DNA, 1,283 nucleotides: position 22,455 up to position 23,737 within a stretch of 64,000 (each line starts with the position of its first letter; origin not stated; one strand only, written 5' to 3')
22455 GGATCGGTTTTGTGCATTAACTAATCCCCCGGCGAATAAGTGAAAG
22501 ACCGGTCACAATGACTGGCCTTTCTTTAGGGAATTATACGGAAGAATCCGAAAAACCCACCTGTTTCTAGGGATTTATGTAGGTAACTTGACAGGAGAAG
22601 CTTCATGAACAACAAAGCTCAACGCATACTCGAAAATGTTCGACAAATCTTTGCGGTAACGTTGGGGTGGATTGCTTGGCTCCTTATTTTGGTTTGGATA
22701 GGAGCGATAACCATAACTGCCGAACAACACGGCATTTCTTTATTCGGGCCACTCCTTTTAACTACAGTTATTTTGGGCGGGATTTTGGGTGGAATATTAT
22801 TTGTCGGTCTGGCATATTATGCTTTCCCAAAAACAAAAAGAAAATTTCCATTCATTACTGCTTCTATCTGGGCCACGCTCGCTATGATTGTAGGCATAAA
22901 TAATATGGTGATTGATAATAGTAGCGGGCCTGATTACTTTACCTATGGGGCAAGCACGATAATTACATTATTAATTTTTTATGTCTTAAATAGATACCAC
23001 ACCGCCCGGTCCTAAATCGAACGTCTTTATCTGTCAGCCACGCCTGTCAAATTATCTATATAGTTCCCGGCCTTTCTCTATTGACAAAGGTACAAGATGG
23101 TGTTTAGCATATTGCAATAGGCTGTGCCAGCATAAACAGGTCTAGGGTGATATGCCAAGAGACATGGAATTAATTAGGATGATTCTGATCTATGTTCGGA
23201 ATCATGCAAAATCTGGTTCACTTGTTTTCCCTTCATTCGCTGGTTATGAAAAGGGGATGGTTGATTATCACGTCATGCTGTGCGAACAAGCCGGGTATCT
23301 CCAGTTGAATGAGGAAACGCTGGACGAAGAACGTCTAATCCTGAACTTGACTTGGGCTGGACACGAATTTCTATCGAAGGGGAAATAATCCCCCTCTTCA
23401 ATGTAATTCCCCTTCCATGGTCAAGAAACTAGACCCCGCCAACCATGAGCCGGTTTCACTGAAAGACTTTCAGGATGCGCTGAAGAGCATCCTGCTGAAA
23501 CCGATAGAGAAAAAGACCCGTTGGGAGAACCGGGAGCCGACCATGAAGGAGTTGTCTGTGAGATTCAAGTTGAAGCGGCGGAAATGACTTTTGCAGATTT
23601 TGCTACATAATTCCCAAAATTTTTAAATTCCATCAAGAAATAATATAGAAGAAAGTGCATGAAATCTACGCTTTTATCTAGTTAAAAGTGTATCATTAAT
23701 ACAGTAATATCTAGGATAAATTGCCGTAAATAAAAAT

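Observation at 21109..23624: IS1595-family element with perfect 34-bp IRs 2.5 kb apart carrying four passenger ORFs, a textbook sigma70 promoter and a palindromic operator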

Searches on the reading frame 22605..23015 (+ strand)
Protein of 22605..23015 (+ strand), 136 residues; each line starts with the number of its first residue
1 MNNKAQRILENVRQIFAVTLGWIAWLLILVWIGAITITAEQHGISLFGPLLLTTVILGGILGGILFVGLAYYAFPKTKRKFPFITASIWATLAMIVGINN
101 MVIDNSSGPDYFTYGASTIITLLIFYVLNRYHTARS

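Call 6: search_protein_families(library=pfam, proteins=[window:22605-23015:+], max_evalue=0.1)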
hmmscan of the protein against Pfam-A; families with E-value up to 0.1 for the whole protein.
window:22605-23015:+ (136 aa): 0 families

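Call 32: search_protein_families(library=ncbifam, proteins=[window:22605-23015:+], max_evalue=0.1)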
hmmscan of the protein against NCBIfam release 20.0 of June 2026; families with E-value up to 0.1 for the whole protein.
window:22605-23015:+ (136 aa): 1 family
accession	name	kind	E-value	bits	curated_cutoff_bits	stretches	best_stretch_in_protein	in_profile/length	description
NF045951.1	MAG0110_fam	subfamily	0.061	12.6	98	0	9-97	8-95/237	MAG0110 family membrane protein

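Call 33: search_protein_families(library=padloc, proteins=[window:22605-23015:+], max_evalue=0.1)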
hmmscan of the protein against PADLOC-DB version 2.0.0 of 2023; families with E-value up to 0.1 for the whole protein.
window:22605-23015:+ (136 aa): 0 families

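Call 34: search_protein_families(library=phrogs, proteins=[window:22605-23015:+], max_evalue=0.1)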
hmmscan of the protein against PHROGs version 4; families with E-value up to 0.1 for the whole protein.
window:22605-23015:+ (136 aa): 1 family
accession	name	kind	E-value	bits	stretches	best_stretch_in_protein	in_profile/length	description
phrog_23832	-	unknown function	0.006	17.9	1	84-117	15-48/71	-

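Call 44: find_homologous_proteins(query=window:22605-23015:+, max_evalue=0.001)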
Query window:22605-23015:+ (136 aa): 4 proteins with E <= 0.001 among 947 candidates.
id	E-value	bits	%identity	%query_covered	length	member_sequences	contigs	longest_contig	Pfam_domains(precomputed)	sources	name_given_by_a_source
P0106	7.7e-82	290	100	100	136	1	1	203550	-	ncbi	-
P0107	1.3e-46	176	62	93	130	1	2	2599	-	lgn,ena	-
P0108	2.5e-45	172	60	92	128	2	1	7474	-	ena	-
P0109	6.4e-13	67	93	29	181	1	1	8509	-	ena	-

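Call 46: find_encoding_contigs(protein=P0107, flank=5000, max_places=4)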
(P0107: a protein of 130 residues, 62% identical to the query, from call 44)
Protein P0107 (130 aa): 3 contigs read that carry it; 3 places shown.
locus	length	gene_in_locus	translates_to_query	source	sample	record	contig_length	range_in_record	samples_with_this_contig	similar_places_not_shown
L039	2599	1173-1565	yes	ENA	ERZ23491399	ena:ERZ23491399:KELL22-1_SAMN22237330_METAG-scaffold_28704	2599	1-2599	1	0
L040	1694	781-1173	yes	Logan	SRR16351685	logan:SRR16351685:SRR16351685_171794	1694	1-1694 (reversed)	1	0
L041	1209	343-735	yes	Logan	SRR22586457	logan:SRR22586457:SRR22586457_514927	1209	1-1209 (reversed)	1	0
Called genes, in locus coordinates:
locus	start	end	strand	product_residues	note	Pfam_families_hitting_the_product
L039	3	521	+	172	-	?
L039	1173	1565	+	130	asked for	-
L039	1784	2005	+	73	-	-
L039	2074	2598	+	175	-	?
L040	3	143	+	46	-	?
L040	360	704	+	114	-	-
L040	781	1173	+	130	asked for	-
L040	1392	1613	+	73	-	-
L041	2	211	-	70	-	?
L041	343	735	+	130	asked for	-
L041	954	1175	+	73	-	-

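Call 47: find_encoding_contigs(protein=P0108, flank=5000, max_places=4)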
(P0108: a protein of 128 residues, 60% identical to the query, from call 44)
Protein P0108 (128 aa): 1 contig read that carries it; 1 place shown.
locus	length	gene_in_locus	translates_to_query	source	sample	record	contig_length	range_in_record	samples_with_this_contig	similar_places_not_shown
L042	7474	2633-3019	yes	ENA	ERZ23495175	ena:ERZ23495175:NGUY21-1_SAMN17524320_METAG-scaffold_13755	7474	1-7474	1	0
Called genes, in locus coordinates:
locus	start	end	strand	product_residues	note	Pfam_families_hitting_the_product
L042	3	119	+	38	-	?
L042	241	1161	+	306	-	PF12760:Zn_ribbon_IS1595, PF12762:DDE_Tnp_IS1595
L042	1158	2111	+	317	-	PF10546:P63C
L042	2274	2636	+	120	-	-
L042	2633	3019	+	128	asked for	-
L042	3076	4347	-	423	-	-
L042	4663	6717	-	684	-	-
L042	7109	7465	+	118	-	PF13560:HTH_31 (weak), PF01381:HTH_3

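Call 48: find_encoding_contigs(protein=P0109, flank=5000, max_places=4)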
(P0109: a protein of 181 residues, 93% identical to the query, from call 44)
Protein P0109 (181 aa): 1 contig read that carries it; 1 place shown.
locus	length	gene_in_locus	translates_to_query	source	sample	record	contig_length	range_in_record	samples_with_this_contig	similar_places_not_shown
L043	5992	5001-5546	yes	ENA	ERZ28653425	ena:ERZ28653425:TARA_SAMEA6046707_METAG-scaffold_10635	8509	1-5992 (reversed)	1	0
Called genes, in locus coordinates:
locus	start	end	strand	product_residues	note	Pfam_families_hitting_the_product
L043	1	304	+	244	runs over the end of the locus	PF00498:FHA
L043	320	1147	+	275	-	PF13672:PP2C_2, PF07228:SpoIIE (faint)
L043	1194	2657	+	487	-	PF13365:Trypsin_2, PF16697:Yop-YscD_cpl, PF00498:FHA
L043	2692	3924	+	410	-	PF00089:Trypsin, PF13365:Trypsin_2, PF00498:FHA, PF16697:Yop-YscD_cpl (faint)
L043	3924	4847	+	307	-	PF00092:VWA (faint), PF00362:Integrin_beta (weak)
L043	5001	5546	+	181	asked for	-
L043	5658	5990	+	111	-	?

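Call 66: search_protein_families(library=pfam, proteins=[L042:1158-2111:+, L042:2274-2636:+, L039:1784-2005:+, L040:360-704:+], max_evalue=0.05)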
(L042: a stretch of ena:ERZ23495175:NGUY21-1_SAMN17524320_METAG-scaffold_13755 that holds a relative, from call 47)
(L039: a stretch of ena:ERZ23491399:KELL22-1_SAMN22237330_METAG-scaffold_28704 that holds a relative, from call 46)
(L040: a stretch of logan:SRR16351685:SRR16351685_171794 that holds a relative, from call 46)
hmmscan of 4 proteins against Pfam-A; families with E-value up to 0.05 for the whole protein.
L042:1158-2111:+ (317 aa): 1 family
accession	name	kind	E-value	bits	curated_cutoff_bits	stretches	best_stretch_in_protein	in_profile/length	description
PF10546.14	P63C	-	5.8e-30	104.2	26.1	1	181-273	1-93/93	P63C domain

L042:2274-2636:+ (120 aa): 1 family
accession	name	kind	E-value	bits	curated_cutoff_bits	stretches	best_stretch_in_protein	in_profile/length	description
PF09764.15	Nt_Gln_amidase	-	0.00062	19.8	27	1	49-119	3-78/184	N-terminal glutamine amidase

L039:1784-2005:+ (73 aa): 0 families

L040:360-704:+ (114 aa): 0 families

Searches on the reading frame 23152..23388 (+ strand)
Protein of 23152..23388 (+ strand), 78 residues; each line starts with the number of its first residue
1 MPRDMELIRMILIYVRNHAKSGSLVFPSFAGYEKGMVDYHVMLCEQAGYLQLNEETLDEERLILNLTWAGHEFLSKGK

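Call 6: search_protein_families(library=pfam, proteins=[window:23152-23388:+], max_evalue=0.1)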
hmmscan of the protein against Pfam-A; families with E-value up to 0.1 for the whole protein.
window:23152-23388:+ (78 aa): 1 family
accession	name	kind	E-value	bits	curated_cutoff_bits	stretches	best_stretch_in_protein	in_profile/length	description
PF10711.15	DUF2513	-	5.2e-16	59.3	29.6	1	3-76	2-80/100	Hypothetical protein (DUF2513)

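Call 32: search_protein_families(library=ncbifam, proteins=[window:23152-23388:+], max_evalue=0.1)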
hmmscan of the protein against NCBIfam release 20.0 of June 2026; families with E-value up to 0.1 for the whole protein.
window:23152-23388:+ (78 aa): 0 families

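Call 33: search_protein_families(library=padloc, proteins=[window:23152-23388:+], max_evalue=0.1)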
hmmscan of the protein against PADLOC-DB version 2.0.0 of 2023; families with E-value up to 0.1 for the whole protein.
window:23152-23388:+ (78 aa): 0 families

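Call 34: search_protein_families(library=phrogs, proteins=[window:23152-23388:+], max_evalue=0.1)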
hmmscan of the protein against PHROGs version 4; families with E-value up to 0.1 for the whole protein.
window:23152-23388:+ (78 aa): 1 family
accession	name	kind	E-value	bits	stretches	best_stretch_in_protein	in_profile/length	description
phrog_585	-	unknown function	4.3e-10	41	1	1-75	1-86/128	-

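Call 56: find_homologous_proteins(query=window:23152-23388:+, max_evalue=0.001)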
Query window:23152-23388:+ (78 aa): 1 proteins with E <= 0.001 among 1 candidates.
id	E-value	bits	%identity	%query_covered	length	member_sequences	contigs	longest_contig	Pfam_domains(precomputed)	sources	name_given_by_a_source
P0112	1.7e-45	170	100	100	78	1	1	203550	PF10711.16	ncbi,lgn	-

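Call 57: find_encoding_contigs(protein=P0112, flank=1000, max_places=5)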
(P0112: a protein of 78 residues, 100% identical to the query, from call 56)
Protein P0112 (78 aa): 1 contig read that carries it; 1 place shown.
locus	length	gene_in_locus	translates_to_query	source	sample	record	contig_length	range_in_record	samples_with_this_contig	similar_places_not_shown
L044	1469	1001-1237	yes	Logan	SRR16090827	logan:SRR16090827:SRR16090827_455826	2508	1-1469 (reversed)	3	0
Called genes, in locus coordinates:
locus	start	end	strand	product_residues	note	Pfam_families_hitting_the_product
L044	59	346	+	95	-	-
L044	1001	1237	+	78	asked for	PF10711:DUF2513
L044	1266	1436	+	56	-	-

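Call 87: search_solved_structures(query=window:23152-23388:+, max_evalue=1)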
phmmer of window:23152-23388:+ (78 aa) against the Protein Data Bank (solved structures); distinct sequences matched with E-value up to 1: 0.

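Call 94: predict_structure(protein=window:23152-23385:+)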
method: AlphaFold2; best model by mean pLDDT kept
length: 78 residues; sequences in the alignment: 1
mean_pLDDT: 79.9   pTM: 0.63
mean pLDDT of the five models: 79.9, 78.2, 59.9, 50.3, 47.5
residues with pLDDT >= 90: 0; 70-90: 68; 50-70: 9; < 50: 1
segments of 3 or more residues with pLDDT < 50: none
pLDDT, mean of each block of 10 residues (from residue 1): 76 84 73 83 85 85 83 68
secondary structure, 60 per line:
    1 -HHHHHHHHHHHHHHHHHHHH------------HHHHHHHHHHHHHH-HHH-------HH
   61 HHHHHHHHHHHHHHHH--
elements in order: H2-21 H34-47 H59-76

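Call 96: fold_search(model_id=the predicted structure, library=pdb)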
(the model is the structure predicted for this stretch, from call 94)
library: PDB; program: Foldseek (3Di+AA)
matches with E <= 10: 46; with E <= 0.001: 0
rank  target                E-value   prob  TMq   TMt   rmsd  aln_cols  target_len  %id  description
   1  8wey_1                2.4e+00  0.06  0.28  0.14  13.2       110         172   14  PSI-LHCI of the red alga Cyanidium caldarium RK-1 (NIES-2137) (released 2024-02-14)
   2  7pwx_GGG              3.6e+00  0.08  0.33  0.23  10.8        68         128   10  dUTPase from M. tuberculosis in complex with Stl (released 2022-12-28)
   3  1yyo_B                3.6e+00  0.05  0.28  0.11  11.9        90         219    9  Crystal structure of RNase III mutant E110K from Aquifex aeolicus complexed with double-stranded RNA at 2.9-Angstrom R (released 2005-11-22)
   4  8ru1_B                3.6e+00  0.04  0.28  0.21  15.2       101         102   15  Chromatin remodeling regulator CECR2 with in crystallo disulfide bond (released 2024-03-06)
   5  5v84_B                3.6e+00  0.04  0.26  0.20  15.0        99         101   16  CECR2 in complex with Cpd6 (6-allyl-N,2-dimethyl-7-oxo-N-(1-(1-phenylethyl)piperidin-4-yl)-6,7-dihydro-1H-pyrrolo[2,3- (released 2017-06-14)
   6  5b7j_MODEL_1_A        3.8e+00  0.06  0.29  0.22  13.1        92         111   10  Structure model of Sap1-DNA complex (released 2017-02-22)
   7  8ru1_A                4.1e+00  0.03  0.26  0.20  14.6        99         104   15  Chromatin remodeling regulator CECR2 with in crystallo disulfide bond (released 2024-03-06)
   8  5k27_B                4.3e+00  0.08  0.40  0.10  13.7       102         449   14  Crystal structure of ancestral protein ancMT of ADP-dependent sugar kinases family. (released 2017-05-24)
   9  5kkg_B                5.2e+00  0.06  0.38  0.09  13.9       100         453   13  Crystal structure of E72A mutant of ancestral protein ancMT of ADP-dependent sugar kinases family (released 2017-07-26)
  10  6zs2_A                5.2e+00  0.03  0.27  0.19  12.1       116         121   15  Crystal Structure of the bromodomain of human transcription activator BRG1 (SMARCA4) in complex with 2-(6-amino-5-(pip (released 2020-10-07)
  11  7dlv_E                5.6e+00  0.06  0.33  0.21  10.7        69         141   12  shrimp dUTPase in complex with Stl (released 2021-12-01)
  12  5vkh_C                5.6e+00  0.06  0.29  0.23  12.0        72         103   17  Closed conformation of KcsA Y82A-F103A mutant (released 2017-12-06)
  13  6hax_A                5.6e+00  0.03  0.24  0.17  12.5       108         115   14  Crystal structure of PROTAC 2 in complex with the bromodomain of human SMARCA2 and pVHL:ElonginC:ElonginB (released 2019-06-12)
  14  1xzy_MODEL_1_A        5.9e+00  0.04  0.29  0.26  13.4        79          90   15  Solution structure of the P30-trans form of Alpha Hemoglobin Stabilizing Protein (AHSP) (released 2004-12-21)
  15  6hs3_B                6.7e+00  0.06  0.35  0.14   9.6        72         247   12  Crystal structure of an ABC transporter related protein from Burkholderia pseudomallei (released 2018-11-07)
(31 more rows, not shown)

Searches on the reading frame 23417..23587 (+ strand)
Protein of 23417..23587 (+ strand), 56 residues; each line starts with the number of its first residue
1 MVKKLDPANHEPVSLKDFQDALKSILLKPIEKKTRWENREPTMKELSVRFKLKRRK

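Call 6: search_protein_families(library=pfam, proteins=[window:23417-23587:+], max_evalue=0.1)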
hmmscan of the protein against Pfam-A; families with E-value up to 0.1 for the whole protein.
window:23417-23587:+ (56 aa): 0 families

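Call 32: search_protein_families(library=ncbifam, proteins=[window:23417-23587:+], max_evalue=0.1)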
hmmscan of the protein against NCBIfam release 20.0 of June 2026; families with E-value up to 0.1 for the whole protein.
window:23417-23587:+ (56 aa): 0 families

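Call 33: search_protein_families(library=padloc, proteins=[window:23417-23587:+], max_evalue=0.1)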
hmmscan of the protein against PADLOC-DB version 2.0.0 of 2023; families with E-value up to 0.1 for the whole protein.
window:23417-23587:+ (56 aa): 0 families

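Call 34: search_protein_families(library=phrogs, proteins=[window:23417-23587:+], max_evalue=0.1)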
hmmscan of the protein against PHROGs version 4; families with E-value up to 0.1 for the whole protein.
window:23417-23587:+ (56 aa): 0 families

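Call 43: find_homologous_proteins(query=A1, max_evalue=0.001)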
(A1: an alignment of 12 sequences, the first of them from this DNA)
Query A1 (12 sequences) (56 aa, profile of the alignment): 105 proteins with E <= 0.001 among 669 candidates.
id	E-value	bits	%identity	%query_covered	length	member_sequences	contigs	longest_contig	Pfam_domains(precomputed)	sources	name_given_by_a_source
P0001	1.5e-20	91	-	-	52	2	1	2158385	-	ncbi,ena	-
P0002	2.9e-20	90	56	16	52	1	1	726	-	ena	-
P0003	5.6e-19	86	-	-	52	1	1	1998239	-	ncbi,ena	-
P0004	2.0e-18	84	80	9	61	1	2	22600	-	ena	-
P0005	2.8e-18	84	-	-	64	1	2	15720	-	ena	-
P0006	4.9e-18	83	56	16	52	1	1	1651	-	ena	-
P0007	5.3e-18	83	50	18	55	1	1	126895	-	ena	-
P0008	9.1e-18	82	-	-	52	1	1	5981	-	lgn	-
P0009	1.2e-17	81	-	-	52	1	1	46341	-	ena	-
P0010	1.7e-17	81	-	-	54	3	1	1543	-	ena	-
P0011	2.0e-17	81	-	-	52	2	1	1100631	-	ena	-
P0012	3.1e-17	80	-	-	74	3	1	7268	-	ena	-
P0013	3.2e-17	80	-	-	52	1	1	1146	-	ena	-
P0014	5.2e-17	80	50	25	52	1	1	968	-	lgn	-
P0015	5.5e-17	79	43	95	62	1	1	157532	-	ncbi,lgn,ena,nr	ncbi:MAG: hypothetical protein OXH15_18420 [Gammaproteobacteria bacterium]|nr:hypothetical protein [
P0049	1.1e-12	66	-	-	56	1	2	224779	-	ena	-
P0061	4.8e-11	60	-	-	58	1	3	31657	-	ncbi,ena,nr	ncbi:MAG: hypothetical protein OXG24_05655 [Gammaproteobacteria bacterium]|nr:hypothetical protein [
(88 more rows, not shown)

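Call 61: predict_structure(alignment_id=A2)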
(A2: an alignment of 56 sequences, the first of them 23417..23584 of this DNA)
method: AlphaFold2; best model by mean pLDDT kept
length: 56 residues; sequences in the alignment: 56
mean_pLDDT: 79.4   pTM: 0.36
mean pLDDT of the five models: 79.4, 77.9, 77.2, 76.9, 76.5
residues with pLDDT >= 90: 11; 70-90: 33; 50-70: 12; < 50: 0
segments of 3 or more residues with pLDDT < 50: none
pLDDT, mean of each block of 10 residues (from residue 1): 69 90 87 69 84 76
secondary structure, 60 per line:
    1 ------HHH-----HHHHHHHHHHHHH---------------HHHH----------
elements in order: H15-27 H43-46

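Call 69: find_encoding_contigs(protein=P0007, flank=6000, max_places=3)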
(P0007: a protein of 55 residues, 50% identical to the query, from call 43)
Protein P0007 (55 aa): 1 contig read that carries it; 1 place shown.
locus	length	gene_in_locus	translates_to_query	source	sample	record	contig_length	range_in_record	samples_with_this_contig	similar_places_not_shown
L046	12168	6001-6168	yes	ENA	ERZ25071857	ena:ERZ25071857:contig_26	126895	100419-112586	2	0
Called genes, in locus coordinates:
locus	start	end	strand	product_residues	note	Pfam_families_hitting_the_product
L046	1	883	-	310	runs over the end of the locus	PF12762:DDE_Tnp_IS1595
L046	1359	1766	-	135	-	PF03840:SecG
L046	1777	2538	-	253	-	PF00121:TIM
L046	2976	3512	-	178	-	PF01385:OrfB_IS605, PF07282:Cas12f1-like_TNB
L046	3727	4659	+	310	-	PF12760:Zn_ribbon_IS1595, PF12762:DDE_Tnp_IS1595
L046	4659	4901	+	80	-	-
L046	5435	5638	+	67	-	-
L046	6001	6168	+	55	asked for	-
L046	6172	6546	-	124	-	-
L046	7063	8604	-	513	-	-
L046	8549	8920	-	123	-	PF13676:TIR_2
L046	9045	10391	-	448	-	-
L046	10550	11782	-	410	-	PF13676:TIR_2, PF00515:TPR_1 (weak), PF07719:TPR_2 (weak), PF13414:TPR_11, PF13431:TPR_17 (weak), PF00515:TPR_1 (weak), PF13414:TPR_11, PF00515:TPR_1, +16 more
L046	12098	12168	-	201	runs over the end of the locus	PF04079:SMC_ScpB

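Call 70: find_encoding_contigs(protein=P0049, flank=6000, max_places=3)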
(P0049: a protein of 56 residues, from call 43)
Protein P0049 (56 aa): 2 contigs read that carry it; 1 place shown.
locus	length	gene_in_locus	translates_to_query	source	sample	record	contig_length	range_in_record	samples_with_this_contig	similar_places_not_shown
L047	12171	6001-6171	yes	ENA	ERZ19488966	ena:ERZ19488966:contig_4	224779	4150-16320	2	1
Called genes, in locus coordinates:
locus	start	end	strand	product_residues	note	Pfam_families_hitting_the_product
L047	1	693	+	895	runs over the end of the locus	PF01555:N6_N4_Mtase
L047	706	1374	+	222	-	-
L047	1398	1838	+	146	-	-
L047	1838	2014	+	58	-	-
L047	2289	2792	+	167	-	PF08937:ThsB_TIR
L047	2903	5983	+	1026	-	PF04851:ResIII, PF18766:SWI2_SNF2, PF27151:YagJ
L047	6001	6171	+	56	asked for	-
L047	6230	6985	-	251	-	PF00106:adh_short, PF08659:KR (weak), PF13561:adh_short_C2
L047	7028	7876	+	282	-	PF00535:Glycos_transf_2, PF10111:Glyco_tranf_2_2, PF13641:Glyco_tranf_2_3, PF10111:Glyco_tranf_2_2 (weak)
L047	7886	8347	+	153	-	PF22741:PTP-NADK (weak)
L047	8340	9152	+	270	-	PF01048:PNP_UDP_1 (faint)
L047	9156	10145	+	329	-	PF20903:SPL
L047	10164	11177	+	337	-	PF00106:adh_short, PF01073:3Beta_HSD, PF01370:Epimerase, PF02719:Polysacc_synt_2, PF04321:RmlD_sub_bind, PF07993:NAD_binding_4 (faint), PF08659:KR, PF16363:GDP_Man_Dehyd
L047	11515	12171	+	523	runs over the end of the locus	PF00117:GATase, PF07722:Peptidase_C26 (weak), PF02540:NAD_synthase, PF03054:tRNA_Me_trans (faint), PF00958:GMP_synt_C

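Call 71: find_encoding_contigs(protein=P0061, flank=6000, max_places=3)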
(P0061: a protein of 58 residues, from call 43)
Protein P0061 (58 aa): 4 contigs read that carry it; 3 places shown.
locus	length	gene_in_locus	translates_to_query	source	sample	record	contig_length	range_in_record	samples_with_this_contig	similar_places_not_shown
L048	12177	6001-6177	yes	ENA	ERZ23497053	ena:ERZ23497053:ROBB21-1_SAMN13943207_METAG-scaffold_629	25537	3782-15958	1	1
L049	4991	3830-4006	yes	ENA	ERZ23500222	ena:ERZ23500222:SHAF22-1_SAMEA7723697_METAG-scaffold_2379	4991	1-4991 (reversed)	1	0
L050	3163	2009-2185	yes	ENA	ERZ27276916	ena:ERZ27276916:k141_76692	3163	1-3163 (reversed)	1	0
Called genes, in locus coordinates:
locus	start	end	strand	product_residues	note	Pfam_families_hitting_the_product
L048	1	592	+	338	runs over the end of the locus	PF01208:URO-D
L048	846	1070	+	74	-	PF01402:RHH_1 (weak)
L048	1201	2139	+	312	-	PF12760:Zn_ribbon_IS1595 (weak), PF12762:DDE_Tnp_IS1595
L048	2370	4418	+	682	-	PF13588:HSDR_N_2, PF02384:N6_Mtase, PF07669:Eco57I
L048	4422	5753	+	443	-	PF01420:Methylase_S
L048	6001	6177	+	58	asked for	-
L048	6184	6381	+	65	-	-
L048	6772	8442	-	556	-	PF00920:ILVD_EDD_N, PF24877:ILV_EDD_C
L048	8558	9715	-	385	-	PF01546:Peptidase_M20, PF07687:M20_dimer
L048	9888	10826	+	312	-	PF01063:Aminotran_4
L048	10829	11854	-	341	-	PF03279:Lip_A_acyltrans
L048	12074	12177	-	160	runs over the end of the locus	PF02643:DUF192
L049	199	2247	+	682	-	PF13588:HSDR_N_2, PF02384:N6_Mtase, PF07669:Eco57I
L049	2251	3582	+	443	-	PF01420:Methylase_S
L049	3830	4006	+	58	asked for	-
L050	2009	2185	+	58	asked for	-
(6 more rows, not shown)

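Call 86: fold_search(model_id=the predicted structure, library=pdb)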
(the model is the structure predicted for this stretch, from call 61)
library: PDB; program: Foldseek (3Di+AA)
matches with E <= 10: 1; with E <= 0.001: 0
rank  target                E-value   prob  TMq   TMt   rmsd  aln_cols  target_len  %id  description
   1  4a9a_D                1.1e+00  0.23  0.37  0.27   8.3        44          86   27  Structure of Rbg1 in complex with Tma46 dfrp domain (released 2012-10-03)
